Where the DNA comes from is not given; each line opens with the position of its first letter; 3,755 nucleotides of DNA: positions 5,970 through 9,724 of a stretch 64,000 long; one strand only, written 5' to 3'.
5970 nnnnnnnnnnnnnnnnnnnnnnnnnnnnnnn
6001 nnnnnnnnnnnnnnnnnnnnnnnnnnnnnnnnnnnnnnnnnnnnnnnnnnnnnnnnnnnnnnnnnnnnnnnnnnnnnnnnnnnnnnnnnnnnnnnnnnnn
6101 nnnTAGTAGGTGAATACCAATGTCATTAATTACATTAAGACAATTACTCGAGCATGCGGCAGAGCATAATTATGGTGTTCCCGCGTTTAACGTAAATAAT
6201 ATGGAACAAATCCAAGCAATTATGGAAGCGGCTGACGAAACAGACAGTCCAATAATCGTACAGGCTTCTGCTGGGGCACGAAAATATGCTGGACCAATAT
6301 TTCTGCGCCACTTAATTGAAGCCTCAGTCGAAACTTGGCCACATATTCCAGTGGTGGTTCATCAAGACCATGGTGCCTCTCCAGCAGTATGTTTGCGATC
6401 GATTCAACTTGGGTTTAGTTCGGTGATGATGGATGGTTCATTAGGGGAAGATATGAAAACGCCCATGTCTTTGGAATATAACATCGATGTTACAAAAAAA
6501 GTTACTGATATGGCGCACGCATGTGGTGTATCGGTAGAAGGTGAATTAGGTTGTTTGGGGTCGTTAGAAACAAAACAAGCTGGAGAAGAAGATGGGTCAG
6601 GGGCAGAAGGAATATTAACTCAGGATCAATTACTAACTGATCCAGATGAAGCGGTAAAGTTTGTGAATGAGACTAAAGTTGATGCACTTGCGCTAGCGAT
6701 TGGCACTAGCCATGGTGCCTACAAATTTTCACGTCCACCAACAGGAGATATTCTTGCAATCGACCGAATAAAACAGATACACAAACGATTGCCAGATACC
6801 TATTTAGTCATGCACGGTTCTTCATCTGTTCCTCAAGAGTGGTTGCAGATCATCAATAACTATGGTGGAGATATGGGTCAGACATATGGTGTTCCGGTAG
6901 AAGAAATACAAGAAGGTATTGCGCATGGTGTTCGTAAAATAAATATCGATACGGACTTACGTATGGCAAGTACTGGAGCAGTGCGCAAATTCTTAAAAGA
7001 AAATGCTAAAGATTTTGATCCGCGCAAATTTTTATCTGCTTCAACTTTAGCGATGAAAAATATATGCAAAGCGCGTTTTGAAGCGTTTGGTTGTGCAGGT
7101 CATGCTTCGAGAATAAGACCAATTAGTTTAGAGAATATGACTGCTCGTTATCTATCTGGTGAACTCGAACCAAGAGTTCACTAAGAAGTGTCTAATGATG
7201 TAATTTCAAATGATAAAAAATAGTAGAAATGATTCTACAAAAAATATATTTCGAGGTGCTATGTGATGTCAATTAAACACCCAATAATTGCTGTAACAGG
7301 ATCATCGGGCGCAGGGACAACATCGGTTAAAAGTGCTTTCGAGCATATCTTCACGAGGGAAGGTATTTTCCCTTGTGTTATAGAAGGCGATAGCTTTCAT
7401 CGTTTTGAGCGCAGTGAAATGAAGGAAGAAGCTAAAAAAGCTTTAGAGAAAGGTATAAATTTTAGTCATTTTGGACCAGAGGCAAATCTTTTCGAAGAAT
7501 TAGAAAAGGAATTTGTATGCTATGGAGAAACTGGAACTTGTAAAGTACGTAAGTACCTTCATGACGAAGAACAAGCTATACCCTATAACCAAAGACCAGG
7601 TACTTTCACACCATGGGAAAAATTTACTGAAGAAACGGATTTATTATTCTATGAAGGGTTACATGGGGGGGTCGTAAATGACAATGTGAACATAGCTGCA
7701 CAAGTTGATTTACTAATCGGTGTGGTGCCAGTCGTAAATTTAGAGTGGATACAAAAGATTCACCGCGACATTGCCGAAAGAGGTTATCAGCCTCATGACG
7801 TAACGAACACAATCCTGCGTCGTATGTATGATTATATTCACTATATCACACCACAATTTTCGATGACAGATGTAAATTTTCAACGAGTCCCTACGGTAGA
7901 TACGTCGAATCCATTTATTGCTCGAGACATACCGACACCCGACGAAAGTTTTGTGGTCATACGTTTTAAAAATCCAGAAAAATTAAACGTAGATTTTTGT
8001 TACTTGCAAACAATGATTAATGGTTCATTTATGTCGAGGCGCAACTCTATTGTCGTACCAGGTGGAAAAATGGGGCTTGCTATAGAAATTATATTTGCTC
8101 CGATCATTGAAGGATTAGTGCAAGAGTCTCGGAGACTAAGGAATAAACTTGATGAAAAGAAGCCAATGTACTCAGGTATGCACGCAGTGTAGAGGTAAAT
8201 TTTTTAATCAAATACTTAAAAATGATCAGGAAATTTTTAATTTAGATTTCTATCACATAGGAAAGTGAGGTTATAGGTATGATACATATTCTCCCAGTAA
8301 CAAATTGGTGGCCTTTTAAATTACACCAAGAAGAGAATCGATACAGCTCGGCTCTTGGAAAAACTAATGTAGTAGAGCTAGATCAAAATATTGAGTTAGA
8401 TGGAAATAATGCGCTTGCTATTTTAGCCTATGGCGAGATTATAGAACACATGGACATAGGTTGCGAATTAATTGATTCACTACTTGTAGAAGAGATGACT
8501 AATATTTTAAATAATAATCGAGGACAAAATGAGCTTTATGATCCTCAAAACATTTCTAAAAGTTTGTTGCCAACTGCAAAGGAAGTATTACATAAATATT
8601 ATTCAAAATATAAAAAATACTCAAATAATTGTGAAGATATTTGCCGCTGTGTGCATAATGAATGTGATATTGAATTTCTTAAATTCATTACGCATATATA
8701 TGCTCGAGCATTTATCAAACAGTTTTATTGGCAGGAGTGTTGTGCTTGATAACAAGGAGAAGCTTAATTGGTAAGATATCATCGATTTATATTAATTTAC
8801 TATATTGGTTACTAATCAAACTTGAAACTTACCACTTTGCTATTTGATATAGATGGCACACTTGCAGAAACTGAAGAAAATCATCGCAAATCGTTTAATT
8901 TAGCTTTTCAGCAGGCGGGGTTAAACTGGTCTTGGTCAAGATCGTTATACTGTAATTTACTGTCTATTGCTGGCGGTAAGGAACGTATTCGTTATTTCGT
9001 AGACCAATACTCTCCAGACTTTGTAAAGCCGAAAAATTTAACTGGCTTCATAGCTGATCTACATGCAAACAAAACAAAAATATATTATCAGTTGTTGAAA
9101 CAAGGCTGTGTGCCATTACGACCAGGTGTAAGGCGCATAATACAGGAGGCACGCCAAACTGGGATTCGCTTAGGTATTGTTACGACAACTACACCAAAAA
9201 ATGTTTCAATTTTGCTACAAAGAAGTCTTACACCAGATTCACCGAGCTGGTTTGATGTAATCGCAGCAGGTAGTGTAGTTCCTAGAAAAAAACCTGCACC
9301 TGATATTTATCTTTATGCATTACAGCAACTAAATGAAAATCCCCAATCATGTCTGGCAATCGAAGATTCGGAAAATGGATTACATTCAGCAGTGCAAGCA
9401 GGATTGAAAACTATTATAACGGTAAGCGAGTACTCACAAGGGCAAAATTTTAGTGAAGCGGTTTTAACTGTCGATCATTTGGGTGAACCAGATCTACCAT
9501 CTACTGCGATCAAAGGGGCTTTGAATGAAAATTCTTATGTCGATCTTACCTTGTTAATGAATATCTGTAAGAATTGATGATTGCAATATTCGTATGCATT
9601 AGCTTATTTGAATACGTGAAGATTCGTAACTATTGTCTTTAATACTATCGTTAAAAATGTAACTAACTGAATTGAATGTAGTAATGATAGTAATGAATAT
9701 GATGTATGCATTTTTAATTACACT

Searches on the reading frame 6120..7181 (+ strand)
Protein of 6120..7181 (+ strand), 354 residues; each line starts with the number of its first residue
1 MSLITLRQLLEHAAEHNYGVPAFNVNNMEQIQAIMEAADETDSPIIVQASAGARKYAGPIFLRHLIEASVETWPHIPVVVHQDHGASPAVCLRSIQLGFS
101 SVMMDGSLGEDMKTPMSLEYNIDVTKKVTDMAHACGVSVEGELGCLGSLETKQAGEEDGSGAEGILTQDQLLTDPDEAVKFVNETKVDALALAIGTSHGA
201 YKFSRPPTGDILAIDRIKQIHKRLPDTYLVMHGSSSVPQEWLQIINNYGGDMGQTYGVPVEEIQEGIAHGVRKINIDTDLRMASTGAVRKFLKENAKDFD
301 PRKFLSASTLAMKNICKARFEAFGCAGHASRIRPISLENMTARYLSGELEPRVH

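Call 42: search_protein_families(library=ncbifam, proteins=[window:6120-7181:+], max_evalue=1e-10)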
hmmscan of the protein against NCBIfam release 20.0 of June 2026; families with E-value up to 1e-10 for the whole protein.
window:6120-7181:+ (354 aa): 20 families
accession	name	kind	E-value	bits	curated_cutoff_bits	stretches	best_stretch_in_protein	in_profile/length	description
TIGR01521.1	FruBisAldo_II_B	equivalog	2.6e-186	618.7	496.35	1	3-349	1-347/347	class II fructose-bisphosphate aldolase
TIGR00167.1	cbbA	subfamily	1.5e-96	323.2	215.6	1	1-328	1-289/290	ketose-bisphosphate aldolase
NF005481.0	PRK07084.1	equivalog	8.4e-87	291.4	511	1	3-319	12-313/324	class II fructose-bisphosphate aldolase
TIGR01859.1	fruc_bis_ald_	equivalog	1.2e-86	290.9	343.05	1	3-329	1-282/282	class II fructose-1,6-bisphosphate aldolase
NF009497.0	PRK12857.1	equivalog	3.8e-81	272.4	423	2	1-243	1-219/284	class II fructose-1,6-bisphosphate aldolase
NF004493.0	PRK05835.1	equivalog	1.6e-76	257.5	558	1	7-327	6-305/307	class II fructose-bisphosphate aldolase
NF009374.0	PRK12737.1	subfamily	2.8e-65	220.2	383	2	1-243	1-219/284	tagatose-bisphosphate aldolase subunit GatY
NF006626.0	PRK09195.1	subfamily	4.9e-64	216.2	384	2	1-243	1-219/284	tagatose-bisphosphate aldolase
NF006042.0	PRK08185.1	subfamily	3.7e-62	210.3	405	1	3-242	2-218/287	hypothetical protein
TIGR01858.1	tag_bisphos_ald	equivalog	5e-60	203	443.55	2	4-243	2-217/282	tagatose bisphosphate family class II aldolase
NF006376.0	PRK08610.1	equivalog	9.4e-55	186.3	527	2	1-245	1-222/286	class II fructose-bisphosphate aldolase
NF005823.0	PRK07709.1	equivalog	3.1e-50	171.6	545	1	1-243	1-220/285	class II fructose-bisphosphate aldolase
NF005288.0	PRK06806.1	equivalog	1.4e-49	168.8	396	1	1-295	1-248/281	class II fructose-bisphosphate aldolase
NF009375.0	PRK12738.1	equivalog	7.3e-49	166.5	542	1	1-243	1-219/286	tagatose-bisphosphate aldolase subunit KbaY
NF005590.0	PRK07315.1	equivalog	2.9e-48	164.7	443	1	1-244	1-220/293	class II fructose-bisphosphate aldolase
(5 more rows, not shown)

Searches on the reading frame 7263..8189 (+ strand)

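Call 10: search_protein_families(library=pfam, proteins=[window:7263-8189:+])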
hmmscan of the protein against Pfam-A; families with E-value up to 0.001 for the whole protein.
window:7263-8189:+ (309 aa): 1 family
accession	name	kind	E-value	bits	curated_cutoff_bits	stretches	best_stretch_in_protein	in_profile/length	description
PF00485.24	PRK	-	3.9e-65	219.8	22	1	8-215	1-196/196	Phosphoribulokinase / Uridine kinase family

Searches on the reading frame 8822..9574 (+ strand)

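Call 10: search_protein_families(library=pfam, proteins=[window:8822-9574:+])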
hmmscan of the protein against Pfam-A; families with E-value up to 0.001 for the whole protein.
window:8822-9574:+ (251 aa): 3 families
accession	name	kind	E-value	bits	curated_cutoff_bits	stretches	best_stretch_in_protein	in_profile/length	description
PF13419.12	HAD_2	-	1.4e-26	94.2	23.8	1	6-199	1-177/178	Haloacid dehalogenase-like hydrolase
PF00702.32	Hydrolase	-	1.3e-25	91.4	26.4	1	5-194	3-191/191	haloacid dehalogenase-like hydrolase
PF13242.12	Hydrolase_like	-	0.00033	20.9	22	1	156-202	3-50/75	HAD-hyrolase-like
